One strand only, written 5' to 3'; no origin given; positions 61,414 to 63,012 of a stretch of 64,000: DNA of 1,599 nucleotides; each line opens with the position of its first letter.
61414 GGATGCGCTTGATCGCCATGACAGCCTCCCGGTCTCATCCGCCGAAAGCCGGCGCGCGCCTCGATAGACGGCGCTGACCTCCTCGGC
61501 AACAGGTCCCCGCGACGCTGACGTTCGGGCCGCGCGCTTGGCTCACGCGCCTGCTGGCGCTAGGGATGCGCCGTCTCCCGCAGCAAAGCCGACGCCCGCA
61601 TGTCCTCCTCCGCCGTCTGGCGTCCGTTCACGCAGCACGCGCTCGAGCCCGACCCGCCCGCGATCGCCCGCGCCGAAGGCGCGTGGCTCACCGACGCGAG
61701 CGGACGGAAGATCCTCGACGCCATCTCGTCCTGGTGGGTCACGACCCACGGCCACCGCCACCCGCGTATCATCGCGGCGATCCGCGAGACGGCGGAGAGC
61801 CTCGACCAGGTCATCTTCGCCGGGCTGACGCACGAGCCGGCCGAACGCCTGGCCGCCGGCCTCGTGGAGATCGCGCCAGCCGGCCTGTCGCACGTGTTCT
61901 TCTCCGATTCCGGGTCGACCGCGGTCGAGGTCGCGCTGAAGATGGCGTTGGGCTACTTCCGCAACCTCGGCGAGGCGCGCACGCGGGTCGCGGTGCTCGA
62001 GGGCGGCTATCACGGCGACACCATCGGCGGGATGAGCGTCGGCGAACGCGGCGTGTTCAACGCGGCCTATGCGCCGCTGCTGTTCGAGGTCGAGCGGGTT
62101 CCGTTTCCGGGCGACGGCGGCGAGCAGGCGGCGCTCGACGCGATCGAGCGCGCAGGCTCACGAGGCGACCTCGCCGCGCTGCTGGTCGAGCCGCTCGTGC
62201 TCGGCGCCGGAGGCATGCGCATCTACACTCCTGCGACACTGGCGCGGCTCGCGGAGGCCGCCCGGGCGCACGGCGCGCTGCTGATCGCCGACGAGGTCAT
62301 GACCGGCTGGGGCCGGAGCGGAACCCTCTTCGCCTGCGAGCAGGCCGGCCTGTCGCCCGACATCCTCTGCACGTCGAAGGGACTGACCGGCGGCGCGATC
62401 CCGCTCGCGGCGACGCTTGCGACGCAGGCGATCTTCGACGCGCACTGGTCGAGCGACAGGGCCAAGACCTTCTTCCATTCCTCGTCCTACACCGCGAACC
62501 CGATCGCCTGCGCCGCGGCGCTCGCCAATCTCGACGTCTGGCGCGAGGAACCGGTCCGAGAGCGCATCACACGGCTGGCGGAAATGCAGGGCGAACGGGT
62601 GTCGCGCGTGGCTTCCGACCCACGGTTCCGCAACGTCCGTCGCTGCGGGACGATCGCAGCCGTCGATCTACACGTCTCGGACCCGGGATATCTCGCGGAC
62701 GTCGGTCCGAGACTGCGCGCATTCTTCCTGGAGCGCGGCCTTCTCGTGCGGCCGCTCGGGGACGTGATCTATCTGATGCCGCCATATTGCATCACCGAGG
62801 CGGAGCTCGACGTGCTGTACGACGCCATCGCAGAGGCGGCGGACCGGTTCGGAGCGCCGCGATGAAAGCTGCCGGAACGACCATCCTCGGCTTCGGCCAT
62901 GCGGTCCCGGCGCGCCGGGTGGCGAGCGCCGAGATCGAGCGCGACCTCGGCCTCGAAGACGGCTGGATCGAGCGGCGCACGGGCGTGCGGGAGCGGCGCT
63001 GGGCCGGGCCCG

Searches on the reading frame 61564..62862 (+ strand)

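Call 30: search_protein_families(library=pfam, proteins=[window:61564-62862:+], max_evalue=0.00001)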
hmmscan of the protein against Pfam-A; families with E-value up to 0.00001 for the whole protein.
window:61564-62862:+ (433 aa): 1 family
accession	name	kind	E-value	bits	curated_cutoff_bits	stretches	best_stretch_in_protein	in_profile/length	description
PF00202.27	Aminotran_3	-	1e-95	321.2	30.5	1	33-425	12-402/403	Aminotransferase class-III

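Call 32: search_protein_families(library=ncbifam, proteins=[window:61564-62862:+], max_evalue=0.00001)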
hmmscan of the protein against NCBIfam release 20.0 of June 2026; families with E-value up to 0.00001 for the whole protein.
window:61564-62862:+ (433 aa): 69 families (the best 25 are shown)
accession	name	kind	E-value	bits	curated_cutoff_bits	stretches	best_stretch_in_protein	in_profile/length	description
NF004624.0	PRK05964.1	equivalog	5e-180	598.6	494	1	12-429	8-425/427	adenosylmethionine--8-amino-7-oxononanoate transaminase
TIGR00508.1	bioA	equivalog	4.5e-155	516.4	405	1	18-426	1-418/419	adenosylmethionine--8-amino-7-oxononanoate transaminase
NF005443.0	PRK07030.1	equivalog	1.1e-114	383.5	729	1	16-427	13-445/451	adenosylmethionine--8-amino-7-oxononanoate transaminase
NF005940.0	PRK07986.1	equivalog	1.8e-101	339.7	625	1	10-426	5-421/429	adenosylmethionine--8-amino-7-oxononanoate transaminase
NF052567.1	OmAmTferAptACaul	equivalog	2.4e-82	277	500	1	17-425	4-427/431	omega-aminotransferase AptA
NF005683.0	PRK07481.1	subfamily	2.4e-71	241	575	1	10-427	6-448/453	hypothetical protein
NF041821.1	daptide_amino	equivalog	2e-69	234.2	450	1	29-425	12-403/405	daptide-type RiPP biosynthesis aminotransferase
NF053554.1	prodigi_MAP_PigE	equivalog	8.1e-68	229.5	850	1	35-371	405-729/837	prodigiosin MAP biosynthesis aminotransferase PigE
NF005447.0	PRK07036.1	equivalog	2.1e-66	224.5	618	2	193-425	214-451/468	aminotransferase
NF005685.0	PRK07483.1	equivalog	2.6e-65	221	485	1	28-428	10-437/444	aspartate aminotransferase family protein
NF005102.0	PRK06541.1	equivalog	8.3e-65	219.1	574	1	9-370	11-386/460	aspartate aminotransferase family protein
NF005682.0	PRK07480.1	subfamily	6.3e-64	216.3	510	1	19-427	22-450/459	aminotransferase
NF002874.0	PRK03244.1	equivalog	1.8e-61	208.1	457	1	31-428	26-394/399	acetylornithine transaminase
NF004767.0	PRK06105.1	subfamily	3.8e-61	207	517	2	201-428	217-449/460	aminotransferase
NF005993.0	PRK08117.1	subfamily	9.1e-61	205.8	574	1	33-425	28-426/433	aspartate aminotransferase family protein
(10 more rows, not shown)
